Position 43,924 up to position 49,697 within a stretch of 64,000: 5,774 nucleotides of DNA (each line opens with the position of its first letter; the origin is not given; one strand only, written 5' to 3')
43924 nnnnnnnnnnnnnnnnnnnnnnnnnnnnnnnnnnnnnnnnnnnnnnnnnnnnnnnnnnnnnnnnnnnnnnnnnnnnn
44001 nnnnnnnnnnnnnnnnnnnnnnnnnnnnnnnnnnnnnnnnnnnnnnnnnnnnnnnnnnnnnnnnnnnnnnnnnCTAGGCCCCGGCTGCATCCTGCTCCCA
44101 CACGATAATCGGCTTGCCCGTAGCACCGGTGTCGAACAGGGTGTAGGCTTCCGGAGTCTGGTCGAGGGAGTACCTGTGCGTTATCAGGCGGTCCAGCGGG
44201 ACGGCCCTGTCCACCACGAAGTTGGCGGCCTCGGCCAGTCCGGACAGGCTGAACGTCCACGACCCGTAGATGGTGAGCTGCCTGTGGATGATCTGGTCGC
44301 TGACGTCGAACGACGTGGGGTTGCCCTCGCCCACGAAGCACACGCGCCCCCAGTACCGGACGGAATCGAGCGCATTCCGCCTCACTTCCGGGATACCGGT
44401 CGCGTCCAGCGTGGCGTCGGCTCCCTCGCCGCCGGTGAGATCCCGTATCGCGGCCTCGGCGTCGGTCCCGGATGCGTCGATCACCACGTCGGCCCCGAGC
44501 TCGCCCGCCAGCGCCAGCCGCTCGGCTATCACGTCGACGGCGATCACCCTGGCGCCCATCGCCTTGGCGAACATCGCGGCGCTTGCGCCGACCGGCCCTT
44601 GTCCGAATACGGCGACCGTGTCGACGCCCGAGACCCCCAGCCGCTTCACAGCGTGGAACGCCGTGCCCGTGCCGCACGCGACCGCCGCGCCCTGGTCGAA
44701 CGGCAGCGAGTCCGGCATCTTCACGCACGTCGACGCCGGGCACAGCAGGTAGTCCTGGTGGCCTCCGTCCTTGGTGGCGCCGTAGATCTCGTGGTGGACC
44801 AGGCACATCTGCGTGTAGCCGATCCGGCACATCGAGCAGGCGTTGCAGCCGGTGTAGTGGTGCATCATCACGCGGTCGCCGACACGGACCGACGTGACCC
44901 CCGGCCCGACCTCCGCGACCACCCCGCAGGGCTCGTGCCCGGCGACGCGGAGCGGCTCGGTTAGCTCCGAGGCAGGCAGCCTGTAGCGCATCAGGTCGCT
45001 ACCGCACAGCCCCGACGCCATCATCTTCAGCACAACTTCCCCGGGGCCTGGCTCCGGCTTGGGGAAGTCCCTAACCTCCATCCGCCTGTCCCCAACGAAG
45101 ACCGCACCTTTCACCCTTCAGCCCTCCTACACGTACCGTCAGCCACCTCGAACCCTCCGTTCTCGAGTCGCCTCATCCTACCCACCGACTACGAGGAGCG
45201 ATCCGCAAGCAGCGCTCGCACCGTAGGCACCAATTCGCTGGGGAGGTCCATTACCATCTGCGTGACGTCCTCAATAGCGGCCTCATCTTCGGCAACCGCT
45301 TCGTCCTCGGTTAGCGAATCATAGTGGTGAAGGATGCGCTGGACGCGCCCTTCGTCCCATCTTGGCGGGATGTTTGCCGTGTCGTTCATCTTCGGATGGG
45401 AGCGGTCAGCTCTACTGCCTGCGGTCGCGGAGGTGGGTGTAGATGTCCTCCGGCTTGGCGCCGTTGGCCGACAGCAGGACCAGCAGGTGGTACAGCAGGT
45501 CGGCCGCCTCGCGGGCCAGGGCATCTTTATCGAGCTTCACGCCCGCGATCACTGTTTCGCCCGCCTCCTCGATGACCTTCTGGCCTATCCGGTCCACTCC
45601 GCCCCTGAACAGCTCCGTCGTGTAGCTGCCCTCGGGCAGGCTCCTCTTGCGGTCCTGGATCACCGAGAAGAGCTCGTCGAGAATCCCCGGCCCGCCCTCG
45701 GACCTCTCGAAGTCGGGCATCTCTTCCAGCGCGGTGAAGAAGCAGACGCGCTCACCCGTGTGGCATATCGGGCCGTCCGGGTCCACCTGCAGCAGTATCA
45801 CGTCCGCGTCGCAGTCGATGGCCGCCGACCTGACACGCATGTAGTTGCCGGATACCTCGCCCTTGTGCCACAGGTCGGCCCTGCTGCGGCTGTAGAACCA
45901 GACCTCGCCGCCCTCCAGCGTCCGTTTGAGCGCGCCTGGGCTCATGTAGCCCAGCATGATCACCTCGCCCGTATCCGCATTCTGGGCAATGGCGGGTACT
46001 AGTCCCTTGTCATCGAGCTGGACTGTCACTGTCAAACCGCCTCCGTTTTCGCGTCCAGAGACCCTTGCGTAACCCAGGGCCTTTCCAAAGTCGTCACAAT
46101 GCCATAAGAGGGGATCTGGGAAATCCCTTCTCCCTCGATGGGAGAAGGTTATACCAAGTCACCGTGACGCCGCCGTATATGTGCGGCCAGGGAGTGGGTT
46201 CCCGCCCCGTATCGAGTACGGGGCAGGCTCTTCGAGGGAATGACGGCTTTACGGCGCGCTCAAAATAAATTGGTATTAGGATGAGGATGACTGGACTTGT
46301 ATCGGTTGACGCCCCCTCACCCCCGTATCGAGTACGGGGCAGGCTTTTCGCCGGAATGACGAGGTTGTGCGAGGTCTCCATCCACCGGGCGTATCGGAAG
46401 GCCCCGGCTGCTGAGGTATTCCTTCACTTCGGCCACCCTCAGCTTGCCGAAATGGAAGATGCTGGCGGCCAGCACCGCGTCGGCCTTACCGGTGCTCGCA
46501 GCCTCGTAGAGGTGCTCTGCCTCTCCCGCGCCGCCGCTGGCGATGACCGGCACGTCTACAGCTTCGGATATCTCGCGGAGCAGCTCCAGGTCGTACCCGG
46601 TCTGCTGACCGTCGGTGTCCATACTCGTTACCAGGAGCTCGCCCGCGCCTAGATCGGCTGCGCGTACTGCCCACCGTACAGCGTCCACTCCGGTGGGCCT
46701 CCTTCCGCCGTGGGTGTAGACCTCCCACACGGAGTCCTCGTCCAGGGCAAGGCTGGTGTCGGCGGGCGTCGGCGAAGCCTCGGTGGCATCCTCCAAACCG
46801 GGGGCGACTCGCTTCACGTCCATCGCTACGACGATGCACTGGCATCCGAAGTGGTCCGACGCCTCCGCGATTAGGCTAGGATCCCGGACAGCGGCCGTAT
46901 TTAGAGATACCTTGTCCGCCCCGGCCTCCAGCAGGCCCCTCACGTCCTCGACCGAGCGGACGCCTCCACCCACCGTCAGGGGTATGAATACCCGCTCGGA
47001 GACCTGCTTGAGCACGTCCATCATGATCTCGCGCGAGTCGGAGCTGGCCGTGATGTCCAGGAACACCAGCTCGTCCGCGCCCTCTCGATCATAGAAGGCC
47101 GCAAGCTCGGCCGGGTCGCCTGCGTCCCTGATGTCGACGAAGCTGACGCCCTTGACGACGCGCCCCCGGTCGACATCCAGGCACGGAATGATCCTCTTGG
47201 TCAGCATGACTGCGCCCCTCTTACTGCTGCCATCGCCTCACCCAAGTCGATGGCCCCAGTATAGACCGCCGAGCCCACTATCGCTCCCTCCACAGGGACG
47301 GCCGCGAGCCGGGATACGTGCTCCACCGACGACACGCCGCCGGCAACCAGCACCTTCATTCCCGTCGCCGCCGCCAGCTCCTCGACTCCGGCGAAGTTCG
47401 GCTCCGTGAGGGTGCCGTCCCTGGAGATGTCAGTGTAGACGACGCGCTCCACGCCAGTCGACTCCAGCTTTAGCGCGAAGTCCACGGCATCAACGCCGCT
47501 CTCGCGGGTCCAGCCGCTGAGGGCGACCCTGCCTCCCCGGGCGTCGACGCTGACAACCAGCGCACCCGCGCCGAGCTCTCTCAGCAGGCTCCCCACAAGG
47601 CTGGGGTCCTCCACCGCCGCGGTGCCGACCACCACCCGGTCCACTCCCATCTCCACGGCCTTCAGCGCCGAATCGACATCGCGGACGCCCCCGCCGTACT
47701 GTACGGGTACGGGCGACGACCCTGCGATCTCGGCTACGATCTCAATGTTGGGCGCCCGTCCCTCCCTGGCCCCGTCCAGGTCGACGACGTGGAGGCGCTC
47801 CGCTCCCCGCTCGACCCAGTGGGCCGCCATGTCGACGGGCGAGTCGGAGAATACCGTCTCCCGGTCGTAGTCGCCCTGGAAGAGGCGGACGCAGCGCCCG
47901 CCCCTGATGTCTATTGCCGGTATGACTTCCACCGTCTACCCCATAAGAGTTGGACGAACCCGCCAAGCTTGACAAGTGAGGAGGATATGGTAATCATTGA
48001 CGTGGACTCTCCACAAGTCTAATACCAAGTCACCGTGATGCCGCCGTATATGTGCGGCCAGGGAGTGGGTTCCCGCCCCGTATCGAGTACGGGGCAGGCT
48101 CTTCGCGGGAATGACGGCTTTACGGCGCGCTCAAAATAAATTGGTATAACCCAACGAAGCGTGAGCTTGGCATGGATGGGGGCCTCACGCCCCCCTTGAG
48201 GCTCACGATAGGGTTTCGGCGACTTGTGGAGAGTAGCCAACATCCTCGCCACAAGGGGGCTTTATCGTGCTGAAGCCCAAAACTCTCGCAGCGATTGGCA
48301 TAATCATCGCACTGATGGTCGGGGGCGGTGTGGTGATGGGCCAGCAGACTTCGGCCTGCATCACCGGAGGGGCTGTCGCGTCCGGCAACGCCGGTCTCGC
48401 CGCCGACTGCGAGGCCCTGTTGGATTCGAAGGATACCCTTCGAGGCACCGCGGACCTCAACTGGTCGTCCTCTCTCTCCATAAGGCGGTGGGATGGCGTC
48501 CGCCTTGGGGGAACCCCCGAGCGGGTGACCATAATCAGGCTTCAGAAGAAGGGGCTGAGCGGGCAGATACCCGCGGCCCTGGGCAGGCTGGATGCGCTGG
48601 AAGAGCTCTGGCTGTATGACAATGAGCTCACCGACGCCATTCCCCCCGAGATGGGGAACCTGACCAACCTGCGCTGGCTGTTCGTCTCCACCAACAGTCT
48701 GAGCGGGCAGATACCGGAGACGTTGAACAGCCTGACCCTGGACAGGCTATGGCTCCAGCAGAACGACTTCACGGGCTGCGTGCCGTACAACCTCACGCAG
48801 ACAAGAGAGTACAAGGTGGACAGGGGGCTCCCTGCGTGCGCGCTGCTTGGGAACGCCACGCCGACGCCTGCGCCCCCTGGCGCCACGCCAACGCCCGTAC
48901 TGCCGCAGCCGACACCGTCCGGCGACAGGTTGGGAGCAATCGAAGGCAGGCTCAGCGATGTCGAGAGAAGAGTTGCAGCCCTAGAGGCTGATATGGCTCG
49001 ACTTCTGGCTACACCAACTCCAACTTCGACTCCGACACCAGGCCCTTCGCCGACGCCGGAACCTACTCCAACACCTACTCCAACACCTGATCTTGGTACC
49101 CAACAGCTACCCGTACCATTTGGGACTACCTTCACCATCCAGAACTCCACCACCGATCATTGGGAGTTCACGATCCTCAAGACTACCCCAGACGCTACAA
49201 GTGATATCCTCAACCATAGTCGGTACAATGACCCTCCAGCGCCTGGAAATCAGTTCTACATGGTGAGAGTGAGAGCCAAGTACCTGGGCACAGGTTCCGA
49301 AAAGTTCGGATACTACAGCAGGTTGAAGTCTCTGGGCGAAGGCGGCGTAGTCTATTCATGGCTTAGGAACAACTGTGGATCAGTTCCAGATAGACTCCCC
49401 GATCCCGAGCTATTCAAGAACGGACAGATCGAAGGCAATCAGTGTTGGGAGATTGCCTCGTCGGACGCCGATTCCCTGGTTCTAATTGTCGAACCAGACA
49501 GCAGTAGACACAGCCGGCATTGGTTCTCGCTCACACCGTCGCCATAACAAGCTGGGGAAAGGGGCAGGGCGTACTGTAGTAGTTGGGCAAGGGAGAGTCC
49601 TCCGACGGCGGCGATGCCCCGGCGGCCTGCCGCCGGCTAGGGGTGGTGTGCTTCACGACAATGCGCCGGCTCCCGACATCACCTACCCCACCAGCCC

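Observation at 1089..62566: Sixteen near-identical 100/123/124-bp TIR elements (MITE-A/B) with 3-bp TNA target-site duplications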

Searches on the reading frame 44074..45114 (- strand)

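Call 50: search_protein_families(library=pfam, proteins=[window:44074-45114:-], max_evalue=0.001)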
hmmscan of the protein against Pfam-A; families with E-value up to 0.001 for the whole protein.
window:44074-45114:- (346 aa): 5 families
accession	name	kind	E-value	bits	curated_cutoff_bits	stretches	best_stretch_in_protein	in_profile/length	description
PF00107.32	ADH_zinc_N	-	7.8e-31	107.2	31.8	1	174-298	1-125/129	Zinc-binding dehydrogenase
PF08240.17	ADH_N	-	2.4e-25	89.2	23.5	1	23-135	1-104/104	Alcohol dehydrogenase GroES-like domain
PF16912.11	Glu_dehyd_C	-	5.2e-07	29.8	34.9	1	165-325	32-199/211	Glucose dehydrogenase C-terminus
PF13602.12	ADH_zinc_N_2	-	1e-06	30.1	27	1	206-333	1-130/134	Zinc-binding dehydrogenase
PF01262.27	AlaDh_PNT_C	-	0.00078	19.4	23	0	160-209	22-74/214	Alanine dehydrogenase/PNT, C-terminal domain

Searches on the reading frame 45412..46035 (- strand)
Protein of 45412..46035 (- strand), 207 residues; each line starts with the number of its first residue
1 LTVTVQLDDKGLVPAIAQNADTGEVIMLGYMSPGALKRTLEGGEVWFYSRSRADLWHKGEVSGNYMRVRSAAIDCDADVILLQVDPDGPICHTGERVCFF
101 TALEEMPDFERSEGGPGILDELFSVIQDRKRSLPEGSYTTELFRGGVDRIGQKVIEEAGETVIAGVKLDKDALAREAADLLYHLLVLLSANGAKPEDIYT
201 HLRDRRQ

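Call 50: search_protein_families(library=pfam, proteins=[window:45412-46035:-], max_evalue=0.001)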
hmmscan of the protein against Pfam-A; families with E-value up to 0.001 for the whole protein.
window:45412-46035:- (207 aa): 2 families
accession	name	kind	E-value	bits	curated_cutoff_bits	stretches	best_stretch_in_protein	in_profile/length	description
PF01502.23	PRA-CH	-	6.3e-30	103.3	27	1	27-100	1-74/74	Phosphoribosyl-AMP cyclohydrolase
PF01503.22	PRA-PH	-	4.6e-20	72.3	21.3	1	120-205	2-85/86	Phosphoribosyl-ATP pyrophosphohydrolase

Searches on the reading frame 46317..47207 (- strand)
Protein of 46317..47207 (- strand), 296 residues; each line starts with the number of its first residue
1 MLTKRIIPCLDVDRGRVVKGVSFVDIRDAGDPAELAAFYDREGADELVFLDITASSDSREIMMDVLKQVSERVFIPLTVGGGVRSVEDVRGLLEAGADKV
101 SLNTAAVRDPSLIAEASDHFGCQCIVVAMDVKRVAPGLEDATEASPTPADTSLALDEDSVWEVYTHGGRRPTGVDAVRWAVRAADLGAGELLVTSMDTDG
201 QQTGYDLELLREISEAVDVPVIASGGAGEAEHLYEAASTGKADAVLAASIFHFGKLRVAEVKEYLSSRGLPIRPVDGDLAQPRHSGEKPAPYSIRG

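Call 50: search_protein_families(library=pfam, proteins=[window:46317-47207:-], max_evalue=0.001)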
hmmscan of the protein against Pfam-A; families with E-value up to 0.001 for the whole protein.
window:46317-47207:- (296 aa): 7 families
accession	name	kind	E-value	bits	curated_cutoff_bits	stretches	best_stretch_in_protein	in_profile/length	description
PF00977.27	His_biosynth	-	6.9e-81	271.5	23.6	1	5-256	1-227/228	Histidine biosynthesis protein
PF03060.21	NMO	-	2.1e-08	34.4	28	1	176-247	145-221/331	Nitronate monooxygenase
PF05690.20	ThiG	-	3e-07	30.5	23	0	64-117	165-220/247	Thiazole biosynthesis protein ThiG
PF01207.24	Dus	-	3.1e-06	27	20.4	0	60-120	170-230/311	Dihydrouridine synthase (Dus)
PF02581.23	TMP-TENI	-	3.6e-06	26.9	27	0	186-240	119-170/180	Thiamine monophosphate synthase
PF01180.27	DHO_dh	-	1.7e-05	24.6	27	0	60-111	224-278/291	Dihydroorotate dehydrogenase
PF04309.18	G3P_antiterm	-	2.7e-05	24.1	27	0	61-104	126-169/173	Glycerol-3-phosphate responsive antiterminator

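Call 71: find_homologous_proteins(query=window:46317-47207:-, max_evalue=1e-60)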
Query window:46317-47207:- (296 aa): 7996 proteins with E <= 1e-60 among 8000 candidates; the best 120 are listed.
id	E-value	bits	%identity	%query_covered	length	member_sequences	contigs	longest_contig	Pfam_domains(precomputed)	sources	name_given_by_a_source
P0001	5.0e-160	550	93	93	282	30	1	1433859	PF05690.21,PF04309.19,PF03060.22,PF02581.24,PF00977.28,PF01207.24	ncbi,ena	-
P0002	1.0e-156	539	90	94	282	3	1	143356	PF05690.21,PF04309.19,PF03060.22,PF02581.24,PF01180.28,PF00977.28,PF01207.24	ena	-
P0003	6.4e-156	536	91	94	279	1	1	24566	PF05690.21,PF03060.22,PF02581.24,PF00977.28,PF01207.24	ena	-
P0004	2.1e-155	535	90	93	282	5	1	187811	PF05690.21,PF03060.22,PF02581.24,PF00977.28,PF01207.24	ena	-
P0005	6.9e-155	533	89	93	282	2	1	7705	PF05690.21,PF04309.19,PF03060.22,PF02581.24,PF00977.28,PF01207.24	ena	-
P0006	1.1e-154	532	89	94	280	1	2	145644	PF05690.21,PF04309.19,PF03060.22,PF02581.24,PF00977.28,PF01207.24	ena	-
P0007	1.6e-154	532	90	93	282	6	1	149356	PF05690.21,PF03060.22,PF02581.24,PF00977.28,PF01207.24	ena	-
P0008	1.1e-153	529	89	93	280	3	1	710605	PF05690.21,PF03060.22,PF02581.24,PF00977.28,PF01207.24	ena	-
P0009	1.0e-152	526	88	93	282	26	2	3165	PF05690.21,PF04309.19,PF03060.22,PF02581.24,PF01180.28,PF00977.28,PF01207.24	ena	-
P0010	8.4e-146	503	85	94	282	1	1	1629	PF05690.21,PF03060.22,PF02581.24,PF01180.28,PF00977.28,PF01207.24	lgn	-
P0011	8.4e-140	483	83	92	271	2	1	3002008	PF05690.21,PF00977.28,PF01207.24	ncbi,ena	-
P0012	3.8e-133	461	78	94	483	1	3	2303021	PF01502.24,PF05690.21,PF04309.19,PF03060.22,PF02581.24,PF01503.23,PF00977.28,PF01207.24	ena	-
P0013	2.6e-132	459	78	93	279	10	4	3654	PF05690.21,PF03060.22,PF02581.24,PF00977.28,PF01207.24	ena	-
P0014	7.6e-132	457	77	93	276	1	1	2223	PF03060.22,PF02581.24,PF01180.28,PF00977.28,PF01207.24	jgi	jgi:cyclase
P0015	4.2e-131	455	76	93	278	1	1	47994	PF05690.21,PF03060.22,PF00977.28,PF01207.24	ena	-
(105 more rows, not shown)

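Call 72: find_encoding_contigs(protein=P0001, flank=10000, max_places=3)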
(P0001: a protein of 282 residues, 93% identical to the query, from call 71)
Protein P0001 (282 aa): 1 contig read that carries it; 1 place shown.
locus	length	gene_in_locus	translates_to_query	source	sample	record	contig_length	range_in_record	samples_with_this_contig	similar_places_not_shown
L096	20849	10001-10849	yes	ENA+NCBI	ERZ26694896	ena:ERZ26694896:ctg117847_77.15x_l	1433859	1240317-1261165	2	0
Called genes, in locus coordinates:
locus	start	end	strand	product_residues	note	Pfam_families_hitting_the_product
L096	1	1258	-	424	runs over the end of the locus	PF00171:Aldedh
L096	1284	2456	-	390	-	PF00696:AA_kinase, PF01472:PUA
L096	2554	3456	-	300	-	PF00701:DHDPS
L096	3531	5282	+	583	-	PF00795:CN_hydrolase, PF02540:NAD_synthase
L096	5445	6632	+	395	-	PF13191:AAA_16, PF13401:AAA_22 (weak)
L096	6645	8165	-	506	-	PF00884:Sulfatase, PF01663:Phosphodiest (faint), PF16347:SGSH_C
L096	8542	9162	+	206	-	PF00117:GATase, PF07685:GATase_3, PF01174:SNO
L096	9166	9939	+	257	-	PF00977:His_biosynth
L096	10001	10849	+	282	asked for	PF00977:His_biosynth, PF01207:Dus (faint), PF02581:TMP-TENI (faint), PF03060:NMO (faint), PF04309:G3P_antiterm (faint), PF05690:ThiG (faint)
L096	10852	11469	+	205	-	PF01502:PRA-CH, PF01503:PRA-PH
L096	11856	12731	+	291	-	PF02086:MethyltransfD12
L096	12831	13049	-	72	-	-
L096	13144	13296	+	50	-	-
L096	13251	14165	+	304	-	PF08240:ADH_N, PF16912:Glu_dehyd_C (weak), PF00107:ADH_zinc_N, PF13602:ADH_zinc_N_2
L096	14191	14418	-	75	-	-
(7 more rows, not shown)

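Call 73: find_encoding_contigs(protein=P0008, flank=10000, max_places=3)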
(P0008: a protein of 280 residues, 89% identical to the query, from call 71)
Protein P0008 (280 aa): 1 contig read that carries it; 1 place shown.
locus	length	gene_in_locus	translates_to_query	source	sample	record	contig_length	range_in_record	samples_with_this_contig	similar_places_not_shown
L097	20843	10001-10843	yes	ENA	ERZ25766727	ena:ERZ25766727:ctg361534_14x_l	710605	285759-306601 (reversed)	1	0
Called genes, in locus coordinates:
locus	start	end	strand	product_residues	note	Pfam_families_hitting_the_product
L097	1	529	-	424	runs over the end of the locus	PF00171:Aldedh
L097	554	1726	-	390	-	PF00696:AA_kinase, PF01472:PUA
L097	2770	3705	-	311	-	PF00701:DHDPS (weak)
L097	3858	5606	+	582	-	PF00795:CN_hydrolase, PF02540:NAD_synthase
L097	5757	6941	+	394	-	PF13191:AAA_16, PF13401:AAA_22 (weak)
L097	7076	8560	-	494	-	PF00884:Sulfatase, PF01663:Phosphodiest (faint), PF16347:SGSH_C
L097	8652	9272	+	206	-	PF00117:GATase, PF07685:GATase_3, PF01174:SNO (weak)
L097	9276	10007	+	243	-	PF00977:His_biosynth, PF00290:Trp_syntA (faint), PF01207:Dus (faint)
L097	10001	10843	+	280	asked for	PF00977:His_biosynth, PF01207:Dus (faint), PF02581:TMP-TENI (faint), PF03060:NMO (faint), PF05690:ThiG (faint)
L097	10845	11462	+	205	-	PF01502:PRA-CH, PF01503:PRA-PH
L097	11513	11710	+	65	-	-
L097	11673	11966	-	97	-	-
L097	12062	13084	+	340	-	PF08240:ADH_N, PF16912:Glu_dehyd_C (weak), PF00107:ADH_zinc_N, PF13602:ADH_zinc_N_2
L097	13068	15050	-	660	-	PF20091:Abhydrolase_10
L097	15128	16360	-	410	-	PF02661:Fic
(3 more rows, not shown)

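Call 74: find_encoding_contigs(protein=P0004, flank=10000, max_places=3)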
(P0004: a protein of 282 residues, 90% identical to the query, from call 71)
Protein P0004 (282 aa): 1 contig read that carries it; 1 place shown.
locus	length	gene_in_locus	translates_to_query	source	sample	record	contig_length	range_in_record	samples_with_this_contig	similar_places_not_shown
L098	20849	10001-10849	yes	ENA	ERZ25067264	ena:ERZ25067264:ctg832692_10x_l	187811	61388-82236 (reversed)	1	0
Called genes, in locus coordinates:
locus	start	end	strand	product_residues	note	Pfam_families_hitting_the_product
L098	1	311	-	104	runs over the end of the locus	-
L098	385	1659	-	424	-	PF00171:Aldedh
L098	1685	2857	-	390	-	PF00696:AA_kinase, PF01472:PUA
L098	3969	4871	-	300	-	PF00701:DHDPS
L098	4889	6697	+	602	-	PF00795:CN_hydrolase, PF02540:NAD_synthase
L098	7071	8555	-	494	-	PF00884:Sulfatase, PF01663:Phosphodiest (faint), PF16347:SGSH_C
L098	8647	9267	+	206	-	PF00117:GATase, PF07685:GATase_3, PF01174:SNO (weak)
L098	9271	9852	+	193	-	PF00977:His_biosynth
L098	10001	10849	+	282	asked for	PF00977:His_biosynth, PF01207:Dus (faint), PF02581:TMP-TENI (faint), PF03060:NMO (faint), PF05690:ThiG (faint)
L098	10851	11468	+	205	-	PF01502:PRA-CH, PF01503:PRA-PH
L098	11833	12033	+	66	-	-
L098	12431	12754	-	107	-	-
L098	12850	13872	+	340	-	PF08240:ADH_N, PF16912:Glu_dehyd_C (weak), PF00107:ADH_zinc_N, PF13602:ADH_zinc_N_2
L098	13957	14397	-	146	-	-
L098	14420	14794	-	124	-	-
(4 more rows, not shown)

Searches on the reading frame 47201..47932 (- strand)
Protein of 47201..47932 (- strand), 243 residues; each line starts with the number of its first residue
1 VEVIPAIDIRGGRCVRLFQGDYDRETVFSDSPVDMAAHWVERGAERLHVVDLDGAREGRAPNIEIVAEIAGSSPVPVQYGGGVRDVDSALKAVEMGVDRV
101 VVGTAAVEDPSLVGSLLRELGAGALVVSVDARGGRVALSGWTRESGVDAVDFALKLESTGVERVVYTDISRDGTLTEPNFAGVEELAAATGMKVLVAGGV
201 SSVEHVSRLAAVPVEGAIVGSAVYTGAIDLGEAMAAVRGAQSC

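Call 50: search_protein_families(library=pfam, proteins=[window:47201-47932:-], max_evalue=0.001)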
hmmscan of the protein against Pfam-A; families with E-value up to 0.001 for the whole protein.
window:47201-47932:- (243 aa): 4 families
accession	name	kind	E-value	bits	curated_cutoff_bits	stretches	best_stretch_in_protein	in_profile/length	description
PF00977.27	His_biosynth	-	2.9e-77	259.6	23.6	1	2-228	1-227/228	Histidine biosynthesis protein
PF01207.24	Dus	-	2.8e-05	23.8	20.4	1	56-114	166-225/311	Dihydrouridine synthase (Dus)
PF00290.26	Trp_syntA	-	6.8e-05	22.4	27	0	183-224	190-230/259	Tryptophan synthase alpha chain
PF01884.23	PcrB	-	0.00014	21.8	23.9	0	73-110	179-215/226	PcrB family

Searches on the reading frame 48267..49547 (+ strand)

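Call 50: search_protein_families(library=pfam, proteins=[window:48267-49547:+], max_evalue=0.001)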
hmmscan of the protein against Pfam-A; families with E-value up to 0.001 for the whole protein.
window:48267-49547:+ (426 aa): 3 families
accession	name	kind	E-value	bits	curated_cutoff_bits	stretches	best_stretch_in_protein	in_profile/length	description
PF00560.39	LRR_1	-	7e-08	31.6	20.6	0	111-132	2-23/23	Leucine Rich Repeat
PF13855.12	LRR_8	-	0.00082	19.5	27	0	87-145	3-61/61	Leucine rich repeat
PF12799.13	LRR_4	-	0.00097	19.8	27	0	111-147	3-37/44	Leucine Rich repeats (2 copies)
